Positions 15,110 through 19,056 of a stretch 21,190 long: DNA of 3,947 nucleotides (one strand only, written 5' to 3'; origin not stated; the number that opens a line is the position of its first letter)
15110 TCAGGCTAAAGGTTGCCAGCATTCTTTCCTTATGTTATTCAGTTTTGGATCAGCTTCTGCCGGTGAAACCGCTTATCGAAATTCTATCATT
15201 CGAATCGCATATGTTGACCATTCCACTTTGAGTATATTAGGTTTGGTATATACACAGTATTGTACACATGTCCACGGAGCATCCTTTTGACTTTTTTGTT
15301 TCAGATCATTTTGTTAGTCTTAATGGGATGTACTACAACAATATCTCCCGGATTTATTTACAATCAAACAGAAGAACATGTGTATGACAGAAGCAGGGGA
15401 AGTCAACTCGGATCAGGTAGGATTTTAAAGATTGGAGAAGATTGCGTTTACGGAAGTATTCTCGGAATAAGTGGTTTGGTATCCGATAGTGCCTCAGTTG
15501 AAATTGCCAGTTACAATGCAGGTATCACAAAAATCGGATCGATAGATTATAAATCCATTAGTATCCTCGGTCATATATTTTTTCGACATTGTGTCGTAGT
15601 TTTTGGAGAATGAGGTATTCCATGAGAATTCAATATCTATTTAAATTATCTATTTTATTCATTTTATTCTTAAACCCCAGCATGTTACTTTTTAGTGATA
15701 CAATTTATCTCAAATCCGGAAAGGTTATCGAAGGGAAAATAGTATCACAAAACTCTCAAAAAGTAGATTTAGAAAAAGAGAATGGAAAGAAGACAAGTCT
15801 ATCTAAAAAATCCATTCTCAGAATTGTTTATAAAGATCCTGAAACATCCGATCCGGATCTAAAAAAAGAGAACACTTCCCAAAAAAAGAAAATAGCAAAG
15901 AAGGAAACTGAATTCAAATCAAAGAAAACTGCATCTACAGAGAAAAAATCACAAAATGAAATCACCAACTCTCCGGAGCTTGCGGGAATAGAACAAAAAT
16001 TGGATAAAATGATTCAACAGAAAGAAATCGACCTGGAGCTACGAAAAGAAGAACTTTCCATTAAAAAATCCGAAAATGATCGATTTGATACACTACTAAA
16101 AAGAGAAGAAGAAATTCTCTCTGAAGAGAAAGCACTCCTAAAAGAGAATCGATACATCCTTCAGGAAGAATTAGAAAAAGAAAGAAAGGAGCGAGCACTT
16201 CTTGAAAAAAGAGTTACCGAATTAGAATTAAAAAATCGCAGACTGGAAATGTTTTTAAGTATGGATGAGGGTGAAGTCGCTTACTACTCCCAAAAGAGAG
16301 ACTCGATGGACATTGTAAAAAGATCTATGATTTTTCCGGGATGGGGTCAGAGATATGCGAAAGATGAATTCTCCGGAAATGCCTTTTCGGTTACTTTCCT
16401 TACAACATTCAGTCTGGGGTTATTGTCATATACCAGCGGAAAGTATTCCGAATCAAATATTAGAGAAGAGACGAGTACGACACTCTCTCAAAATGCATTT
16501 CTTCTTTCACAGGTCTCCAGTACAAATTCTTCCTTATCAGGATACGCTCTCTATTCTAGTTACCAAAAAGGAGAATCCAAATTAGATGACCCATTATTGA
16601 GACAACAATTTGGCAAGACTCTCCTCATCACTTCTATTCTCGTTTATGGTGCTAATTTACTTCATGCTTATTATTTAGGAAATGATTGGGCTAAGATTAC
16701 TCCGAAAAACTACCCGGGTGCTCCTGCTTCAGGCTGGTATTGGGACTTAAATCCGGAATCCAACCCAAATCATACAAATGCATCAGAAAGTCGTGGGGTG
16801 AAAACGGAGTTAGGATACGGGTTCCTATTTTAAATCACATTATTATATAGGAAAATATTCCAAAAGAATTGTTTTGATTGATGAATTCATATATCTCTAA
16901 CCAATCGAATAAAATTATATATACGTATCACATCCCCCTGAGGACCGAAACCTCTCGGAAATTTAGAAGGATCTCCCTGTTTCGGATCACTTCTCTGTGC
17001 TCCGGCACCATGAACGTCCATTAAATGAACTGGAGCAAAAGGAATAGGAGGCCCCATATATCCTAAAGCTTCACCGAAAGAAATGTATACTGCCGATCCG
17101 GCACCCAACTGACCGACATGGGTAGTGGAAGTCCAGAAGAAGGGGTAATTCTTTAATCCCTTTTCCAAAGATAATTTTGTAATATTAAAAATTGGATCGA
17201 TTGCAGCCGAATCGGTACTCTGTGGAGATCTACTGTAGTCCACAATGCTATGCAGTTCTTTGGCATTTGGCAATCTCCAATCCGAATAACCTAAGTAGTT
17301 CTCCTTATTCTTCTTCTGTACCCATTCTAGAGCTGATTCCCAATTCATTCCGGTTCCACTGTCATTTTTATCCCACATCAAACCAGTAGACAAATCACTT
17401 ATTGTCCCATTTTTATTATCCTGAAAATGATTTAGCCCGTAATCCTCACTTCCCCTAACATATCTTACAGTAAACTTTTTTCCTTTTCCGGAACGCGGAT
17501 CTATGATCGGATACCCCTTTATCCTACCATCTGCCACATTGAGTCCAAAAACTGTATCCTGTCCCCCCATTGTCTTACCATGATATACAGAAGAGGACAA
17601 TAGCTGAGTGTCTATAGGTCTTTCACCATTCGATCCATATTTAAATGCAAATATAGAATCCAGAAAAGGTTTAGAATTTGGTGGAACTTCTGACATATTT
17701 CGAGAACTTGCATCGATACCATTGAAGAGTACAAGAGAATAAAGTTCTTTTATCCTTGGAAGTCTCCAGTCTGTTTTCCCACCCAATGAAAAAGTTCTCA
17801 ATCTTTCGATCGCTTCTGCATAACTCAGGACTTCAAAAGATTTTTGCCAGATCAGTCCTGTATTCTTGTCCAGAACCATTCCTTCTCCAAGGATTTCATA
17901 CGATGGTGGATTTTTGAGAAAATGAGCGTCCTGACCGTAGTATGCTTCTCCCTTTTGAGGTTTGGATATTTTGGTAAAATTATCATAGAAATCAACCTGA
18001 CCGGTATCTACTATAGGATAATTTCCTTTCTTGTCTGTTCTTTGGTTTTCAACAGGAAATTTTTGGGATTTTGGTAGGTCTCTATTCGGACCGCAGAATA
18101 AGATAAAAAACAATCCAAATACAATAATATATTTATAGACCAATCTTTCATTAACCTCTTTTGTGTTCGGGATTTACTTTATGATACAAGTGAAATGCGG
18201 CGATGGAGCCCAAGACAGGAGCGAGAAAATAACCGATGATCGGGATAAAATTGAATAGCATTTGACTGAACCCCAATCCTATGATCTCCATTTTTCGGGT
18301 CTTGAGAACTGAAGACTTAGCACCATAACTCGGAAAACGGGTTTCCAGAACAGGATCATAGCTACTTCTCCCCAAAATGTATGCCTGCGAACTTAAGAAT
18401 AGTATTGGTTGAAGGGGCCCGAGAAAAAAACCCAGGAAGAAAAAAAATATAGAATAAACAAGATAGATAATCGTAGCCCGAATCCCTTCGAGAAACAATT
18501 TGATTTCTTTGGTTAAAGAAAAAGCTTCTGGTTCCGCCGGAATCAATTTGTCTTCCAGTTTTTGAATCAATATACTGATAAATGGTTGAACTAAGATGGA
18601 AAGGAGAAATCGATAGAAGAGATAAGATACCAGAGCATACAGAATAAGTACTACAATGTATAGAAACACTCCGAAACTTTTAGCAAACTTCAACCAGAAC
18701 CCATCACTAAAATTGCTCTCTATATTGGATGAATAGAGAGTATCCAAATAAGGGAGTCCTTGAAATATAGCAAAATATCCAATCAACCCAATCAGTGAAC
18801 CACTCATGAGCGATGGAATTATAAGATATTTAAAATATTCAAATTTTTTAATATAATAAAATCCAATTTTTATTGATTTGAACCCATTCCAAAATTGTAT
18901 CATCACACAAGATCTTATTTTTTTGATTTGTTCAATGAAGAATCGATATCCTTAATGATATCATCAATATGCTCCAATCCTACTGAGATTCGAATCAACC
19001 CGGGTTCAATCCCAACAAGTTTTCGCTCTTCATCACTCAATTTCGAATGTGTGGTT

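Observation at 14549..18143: Cluster of lineage-specific surface-protein paralogs downstream of the array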

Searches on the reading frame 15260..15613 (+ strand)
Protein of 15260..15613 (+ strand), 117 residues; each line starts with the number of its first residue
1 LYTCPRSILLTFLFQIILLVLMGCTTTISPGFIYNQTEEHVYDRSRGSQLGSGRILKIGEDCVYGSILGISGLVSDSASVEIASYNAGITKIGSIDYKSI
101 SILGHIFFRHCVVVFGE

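Call 5: search_protein_families(library=pfam, proteins=[window:15260-15613:+], max_evalue=1)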
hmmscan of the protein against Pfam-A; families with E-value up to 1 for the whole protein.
window:15260-15613:+ (117 aa): 1 family
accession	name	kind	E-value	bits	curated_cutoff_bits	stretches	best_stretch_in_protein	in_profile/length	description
PF13146.11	TRL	-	1e-10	42.1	25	1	31-117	1-77/77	TRL-like protein family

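Call 6: search_protein_families(library=ncbifam, proteins=[window:15260-15613:+], max_evalue=1)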
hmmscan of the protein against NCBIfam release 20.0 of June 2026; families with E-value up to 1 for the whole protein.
window:15260-15613:+ (117 aa): 2 families
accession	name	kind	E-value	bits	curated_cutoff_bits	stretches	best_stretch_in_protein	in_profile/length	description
NF047877.1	Lsa14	equivalog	1.4e-07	31.8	120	1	46-116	42-110/110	adhesin Lsa14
TIGR03536.1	DapD_gpp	equivalog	0.11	11.3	518.45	1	51-98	245-293/341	2,3,4,5-tetrahydropyridine-2,6-dicarboxylate N-succinyltransferase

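Call 94: search_protein_families(library=padloc, proteins=[window:15287-15613:+], max_evalue=0.001)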
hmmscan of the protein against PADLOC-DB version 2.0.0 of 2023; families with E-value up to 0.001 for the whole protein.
window:15287-15613:+ (108 aa): 0 families

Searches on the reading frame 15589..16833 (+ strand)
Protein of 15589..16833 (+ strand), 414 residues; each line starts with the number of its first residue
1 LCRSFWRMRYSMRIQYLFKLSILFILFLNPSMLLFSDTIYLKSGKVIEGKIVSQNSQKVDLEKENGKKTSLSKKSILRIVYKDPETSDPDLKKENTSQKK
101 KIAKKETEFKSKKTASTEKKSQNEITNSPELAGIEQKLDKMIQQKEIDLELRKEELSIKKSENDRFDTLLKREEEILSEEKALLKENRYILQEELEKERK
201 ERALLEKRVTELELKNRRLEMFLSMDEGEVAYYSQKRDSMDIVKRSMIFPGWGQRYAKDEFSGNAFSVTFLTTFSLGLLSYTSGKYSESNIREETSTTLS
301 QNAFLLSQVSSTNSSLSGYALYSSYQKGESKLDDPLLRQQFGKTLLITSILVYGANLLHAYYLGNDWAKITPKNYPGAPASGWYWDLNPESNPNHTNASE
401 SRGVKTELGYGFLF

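Call 5: search_protein_families(library=pfam, proteins=[window:15589-16833:+], max_evalue=1)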
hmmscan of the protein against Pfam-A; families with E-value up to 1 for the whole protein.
window:15589-16833:+ (414 aa): 3 families
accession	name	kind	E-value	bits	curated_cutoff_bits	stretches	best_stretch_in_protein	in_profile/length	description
PF12199.13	efb-c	-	0.068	13.7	27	1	106-154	18-62/65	Extracellular fibrinogen binding protein C terminal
PF18935.5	DUF5683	-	0.091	13.2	26.7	1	241-289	7-53/151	Family of unknown function (DUF5683)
PF03614.18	Flag1_repress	-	0.12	12.6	24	1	38-71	129-162/170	Repressor of phase-1 flagellin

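Call 6: search_protein_families(library=ncbifam, proteins=[window:15589-16833:+], max_evalue=1)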
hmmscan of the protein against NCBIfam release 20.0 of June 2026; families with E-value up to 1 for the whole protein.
window:15589-16833:+ (414 aa): 6 families
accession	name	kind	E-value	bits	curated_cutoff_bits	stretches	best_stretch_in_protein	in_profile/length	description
NF047433.1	Lepto_7_Nterm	domain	2.1e-21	75.4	43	1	22-84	1-63/63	LA_0442/LA_0875 N-terminal domain-containing protein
NF047624.1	LIC_13076_fam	equivalog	2.9e-08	33.8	110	1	36-81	166-214/214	LIC_13076 family protein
NF047756.1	LIC11435_fam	equivalog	5.4e-05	22.2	380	1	195-370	146-318/360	LIC11435 family protein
NF047503.1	LB_137_fam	subfamily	0.00017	20.9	200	1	22-169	1-141/288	LB_137 family protein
NF040553.1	SGO_0316_fam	subfamily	0.14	9.7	1400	1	8-213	7-213/1486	SGO_0316/SGO_0317 family LPXTG-anchored serine peptidase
NF045780.1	TrlF_fam_ATP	equivalog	0.15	10.7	350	1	58-225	550-719/944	TrlF family AAA-like ATPase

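Call 13: find_homologous_proteins(query=window:15622-16830:+)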
Query window:15622-16830:+ (403 aa): 3 proteins with E <= 0.001 among 8000 candidates.
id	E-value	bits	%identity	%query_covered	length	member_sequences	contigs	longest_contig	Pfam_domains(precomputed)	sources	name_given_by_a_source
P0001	3.8e-253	857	100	100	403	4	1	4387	-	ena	-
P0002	6.9e-6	44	36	27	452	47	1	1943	-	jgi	-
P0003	2.5e-4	38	44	15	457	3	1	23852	PF11600.15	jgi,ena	-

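Call 26: search_solved_structures(query=window:15622-16830:+, max_evalue=1)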
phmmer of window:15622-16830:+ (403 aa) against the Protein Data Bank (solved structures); distinct sequences matched with E-value up to 1: 6.
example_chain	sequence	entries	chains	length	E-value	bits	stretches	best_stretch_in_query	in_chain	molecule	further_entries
8zaa_G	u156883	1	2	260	0.38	13.1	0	159-208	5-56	Butyrophilin subfamily 2 member A1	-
8zjz_A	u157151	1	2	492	0.55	12.6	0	159-208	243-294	Butyrophilin subfamily 2 member A1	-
8za9_E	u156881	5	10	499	0.76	12.1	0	159-208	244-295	Butyrophilin subfamily 2 member A1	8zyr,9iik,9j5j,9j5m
9jq6_E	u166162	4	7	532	0.86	11.9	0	159-208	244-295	Butyrophilin subfamily 2 member A1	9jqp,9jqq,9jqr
8zhr_B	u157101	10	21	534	0.87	11.9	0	159-208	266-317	Butyrophilin subfamily 2 member A1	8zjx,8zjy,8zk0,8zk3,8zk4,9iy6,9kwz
3nmd_A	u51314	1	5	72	0.89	11.9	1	168-212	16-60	cGMP Dependent PRotein Kinase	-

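Call 70: find_related_loci(query=A5, collection=metagenome_contigs, flank=5000)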
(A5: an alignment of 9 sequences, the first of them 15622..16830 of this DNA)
Query A5 (403 aa) in metagenome_contigs; peptide patterns used: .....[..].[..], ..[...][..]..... (x = any residue, [..] = any of these).
232 stretches matched a pattern; 12 encode a relative of the query (tblastn E <= 1e-3); 12 distinct loci.
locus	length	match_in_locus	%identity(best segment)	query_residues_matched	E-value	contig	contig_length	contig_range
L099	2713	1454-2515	30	11-382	1e-47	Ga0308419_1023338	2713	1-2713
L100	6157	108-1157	29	2-364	2e-42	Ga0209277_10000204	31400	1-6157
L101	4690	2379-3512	28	6-403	8e-40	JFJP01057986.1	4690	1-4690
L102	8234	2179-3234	26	1-364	7e-37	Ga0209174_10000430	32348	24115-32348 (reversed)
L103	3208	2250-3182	30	2-322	2e-33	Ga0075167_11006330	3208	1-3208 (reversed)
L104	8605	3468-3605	41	234-282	3e-7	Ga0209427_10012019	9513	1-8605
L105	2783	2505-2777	30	189-278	1e-6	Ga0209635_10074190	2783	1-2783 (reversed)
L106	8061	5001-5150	34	234-286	7e-6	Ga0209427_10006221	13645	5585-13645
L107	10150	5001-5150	34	234-286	8e-6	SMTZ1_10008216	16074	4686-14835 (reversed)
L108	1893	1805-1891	55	234-262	7e-6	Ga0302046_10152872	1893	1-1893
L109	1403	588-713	38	218-259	2e-5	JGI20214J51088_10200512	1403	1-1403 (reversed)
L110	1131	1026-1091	64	234-255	2e-5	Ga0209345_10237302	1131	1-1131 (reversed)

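Call 72: search_protein_families(library=pfam, alignment_id=A5, max_evalue=1)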
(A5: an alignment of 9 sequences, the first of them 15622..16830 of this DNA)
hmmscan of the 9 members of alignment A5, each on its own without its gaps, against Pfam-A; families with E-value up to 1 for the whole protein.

A. member 1, window:15622-16830:+ (403 aa): 3 families
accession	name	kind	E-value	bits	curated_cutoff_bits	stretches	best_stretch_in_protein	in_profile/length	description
PF12199.13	efb-c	-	0.066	13.7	27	1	95-143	18-62/65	Extracellular fibrinogen binding protein C terminal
PF18935.5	DUF5683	-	0.086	13.3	26.7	1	230-278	7-53/151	Family of unknown function (DUF5683)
PF03614.18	Flag1_repress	-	0.12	12.6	24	1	27-60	129-162/170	Repressor of phase-1 flagellin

B. families by the number of members that match (of 9 scanned): 28 families (the first 25 are shown)
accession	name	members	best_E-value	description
PF18935.5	DUF5683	6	0.0002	Family of unknown function (DUF5683)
PF02736.25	Myosin_N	4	0.012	Myosin N-terminal SH3-like domain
PF20263.4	LYRM2-like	2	0.38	LYR motif-containing protein 2-like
PF03978.18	Borrelia_REV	1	0.0015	Borrelia burgdorferi REV protein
PF00836.24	Stathmin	1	0.011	Stathmin family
PF18656.6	DUF5633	1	0.019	Family of unknown function (DUF5633)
PF12548.13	DUF3740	1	0.034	Sulfatase protein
PF25600.1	TRIM_CC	1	0.038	TRIM protein coiled-coil region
PF10077.14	DUF2314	1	0.045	Uncharacterized protein conserved in bacteria (DUF2314)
PF03261.20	CDK5_activator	1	0.05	Cyclin-dependent kinase 5 activator protein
PF01956.21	EMC3_TMCO1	1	0.065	Integral membrane protein EMC3/TMCO1-like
PF12199.13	efb-c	1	0.066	Extracellular fibrinogen binding protein C terminal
PF21979.2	Hfq_1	1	0.067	Hfq related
PF12176.13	MtaB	1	0.069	Methanol-cobalamin methyltransferase B subunit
PF13334.11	DUF4094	1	0.076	Domain of unknown function (DUF4094)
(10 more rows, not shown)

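Call 73: search_protein_families(library=ncbifam, alignment_id=A5, max_evalue=0.01)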
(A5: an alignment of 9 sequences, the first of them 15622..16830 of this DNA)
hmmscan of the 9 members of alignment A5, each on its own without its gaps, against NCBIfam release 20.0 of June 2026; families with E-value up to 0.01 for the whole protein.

A. member 1, window:15622-16830:+ (403 aa): 4 families
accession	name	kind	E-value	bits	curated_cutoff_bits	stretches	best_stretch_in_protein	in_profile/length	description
NF047433.1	Lepto_7_Nterm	domain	1.9e-21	75.5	43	1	11-73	1-63/63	LA_0442/LA_0875 N-terminal domain-containing protein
NF047624.1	LIC_13076_fam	equivalog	2.8e-08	33.9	110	1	25-70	166-214/214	LIC_13076 family protein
NF047756.1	LIC11435_fam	equivalog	4.9e-05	22.3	380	1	184-359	146-318/360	LIC11435 family protein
NF047503.1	LB_137_fam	subfamily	0.00013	21.4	200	1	11-158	1-141/288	LB_137 family protein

B. families by the number of members that match (of 9 scanned): 9 families
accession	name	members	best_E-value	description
NF047756.1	LIC11435_fam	9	2.6e-08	LIC11435 family protein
NF047433.1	Lepto_7_Nterm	8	1.9e-21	LA_0442/LA_0875 N-terminal domain-containing protein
NF047624.1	LIC_13076_fam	8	2.8e-08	LIC_13076 family protein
NF047503.1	LB_137_fam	8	3.2e-08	LB_137 family protein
TIGR02603.1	CxxCH_TIGR02603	5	0.0006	putative heme-binding domain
NF041881.1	PTPDL_fam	3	6.3e-06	PTPDL family protein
NF047528.1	LIMLP_03685_anti-sigma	3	0.0033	LIMLP_03685 family anti-sigma factor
NF033165.1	lipo_LipL45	1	7.8e-05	lipoprotein LipL45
NF040942.2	hypo_ExtJ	1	0.0049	selenite/tellurite reduction operon protein ExtJ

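Call 74: search_solved_structures(query=A5, max_evalue=1)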
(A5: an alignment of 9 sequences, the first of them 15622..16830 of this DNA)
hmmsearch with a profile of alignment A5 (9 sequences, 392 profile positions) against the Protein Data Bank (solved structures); distinct sequences matched with E-value up to 1: 4.
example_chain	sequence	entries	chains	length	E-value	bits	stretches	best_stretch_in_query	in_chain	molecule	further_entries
4pxj_A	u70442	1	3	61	0.61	12.4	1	125-181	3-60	C-Jun-amino-terminal kinase-interacting protein 3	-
2w4a_M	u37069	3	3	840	0.78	12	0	31-64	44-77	MYOSIN HEAVY CHAIN, SKELETAL MUSCLE, ADULT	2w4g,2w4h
2mys_A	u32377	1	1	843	0.91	11.8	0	31-64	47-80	MYOSIN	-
1m8q_A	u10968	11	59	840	0.91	11.8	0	31-64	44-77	Skeletal muscle Myosin II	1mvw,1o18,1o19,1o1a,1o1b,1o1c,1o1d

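Call 94: search_protein_families(library=padloc, proteins=[window:15610-16833:+], max_evalue=0.001)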
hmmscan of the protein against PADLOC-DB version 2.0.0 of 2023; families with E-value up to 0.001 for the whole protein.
window:15610-16833:+ (407 aa): 0 families

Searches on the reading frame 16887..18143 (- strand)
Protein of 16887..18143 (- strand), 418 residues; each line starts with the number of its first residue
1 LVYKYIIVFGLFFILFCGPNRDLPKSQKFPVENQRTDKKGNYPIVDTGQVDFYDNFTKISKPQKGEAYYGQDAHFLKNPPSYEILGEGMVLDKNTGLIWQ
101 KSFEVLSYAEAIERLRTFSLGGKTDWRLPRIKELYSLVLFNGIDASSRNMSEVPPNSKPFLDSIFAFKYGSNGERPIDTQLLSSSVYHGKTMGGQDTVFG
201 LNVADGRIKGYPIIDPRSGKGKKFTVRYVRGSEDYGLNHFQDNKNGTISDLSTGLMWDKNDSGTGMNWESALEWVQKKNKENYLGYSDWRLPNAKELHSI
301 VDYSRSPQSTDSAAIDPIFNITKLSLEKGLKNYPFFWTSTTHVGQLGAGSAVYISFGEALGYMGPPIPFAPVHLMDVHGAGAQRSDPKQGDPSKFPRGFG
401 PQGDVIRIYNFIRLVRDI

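Call 5: search_protein_families(library=pfam, proteins=[window:16887-18143:-], max_evalue=1)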
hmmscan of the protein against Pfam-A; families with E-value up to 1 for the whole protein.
window:16887-18143:- (418 aa): 1 family
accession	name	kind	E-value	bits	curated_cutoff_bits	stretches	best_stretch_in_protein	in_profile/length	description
PF07603.17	Lcl_C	-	1.5e-38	132.1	34.9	2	246-357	1-100/117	Lcl C-terminal domain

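Call 6: search_protein_families(library=ncbifam, proteins=[window:16887-18143:-], max_evalue=1)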
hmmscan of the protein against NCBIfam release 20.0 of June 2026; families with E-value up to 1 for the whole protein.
window:16887-18143:- (418 aa): 2 families
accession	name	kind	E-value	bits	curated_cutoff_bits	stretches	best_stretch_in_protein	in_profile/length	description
NF047850.1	Lsa25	exception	1.7e-06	28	260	1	238-264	29-55/207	surface adhesin Lsa25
NF052322.1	FimD_tip_adhes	equivalog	0.0089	14.8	170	1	284-320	594-626/664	fimbrial tip adhesin FimD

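Call 25: search_solved_structures(query=window:16887-18140:-, max_evalue=0.01)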
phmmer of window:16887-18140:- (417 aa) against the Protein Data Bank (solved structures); distinct sequences matched with E-value up to 0.01: 0.

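Call 94: search_protein_families(library=padloc, proteins=[window:16887-18143:-], max_evalue=0.001)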
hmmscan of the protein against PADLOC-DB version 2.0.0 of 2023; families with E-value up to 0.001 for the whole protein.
window:16887-18143:- (418 aa): 0 families

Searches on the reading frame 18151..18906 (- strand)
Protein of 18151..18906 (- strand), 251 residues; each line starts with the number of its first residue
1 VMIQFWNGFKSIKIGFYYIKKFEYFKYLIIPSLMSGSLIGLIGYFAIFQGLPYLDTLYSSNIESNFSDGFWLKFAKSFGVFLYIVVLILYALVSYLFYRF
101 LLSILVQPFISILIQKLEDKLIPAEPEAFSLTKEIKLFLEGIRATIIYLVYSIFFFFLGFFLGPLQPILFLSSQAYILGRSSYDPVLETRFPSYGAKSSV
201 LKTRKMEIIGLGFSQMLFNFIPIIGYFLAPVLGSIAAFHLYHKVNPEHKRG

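Call 5: search_protein_families(library=pfam, proteins=[window:18151-18906:-], max_evalue=1)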
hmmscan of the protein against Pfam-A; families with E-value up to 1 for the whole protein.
window:18151-18906:- (251 aa): 1 family
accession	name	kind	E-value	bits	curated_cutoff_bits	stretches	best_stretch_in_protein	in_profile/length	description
PF07264.17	EI24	-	2.3e-18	67.5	32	1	15-230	5-199/199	Sulfate transporter CysZ/Etoposide-induced protein 2.4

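Call 6: search_protein_families(library=ncbifam, proteins=[window:18151-18906:-], max_evalue=1)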
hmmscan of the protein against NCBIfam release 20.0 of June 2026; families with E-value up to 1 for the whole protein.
window:18151-18906:- (251 aa): 1 family
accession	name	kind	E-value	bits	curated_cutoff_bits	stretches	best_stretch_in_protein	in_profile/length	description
NF003433.0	PRK04949.1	equivalog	2.2e-08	34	140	1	7-232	11-233/254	sulfate transporter CysZ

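Call 94: search_protein_families(library=padloc, proteins=[window:18151-18906:-], max_evalue=0.001)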
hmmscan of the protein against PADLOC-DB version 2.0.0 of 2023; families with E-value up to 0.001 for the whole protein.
window:18151-18906:- (251 aa): 0 families
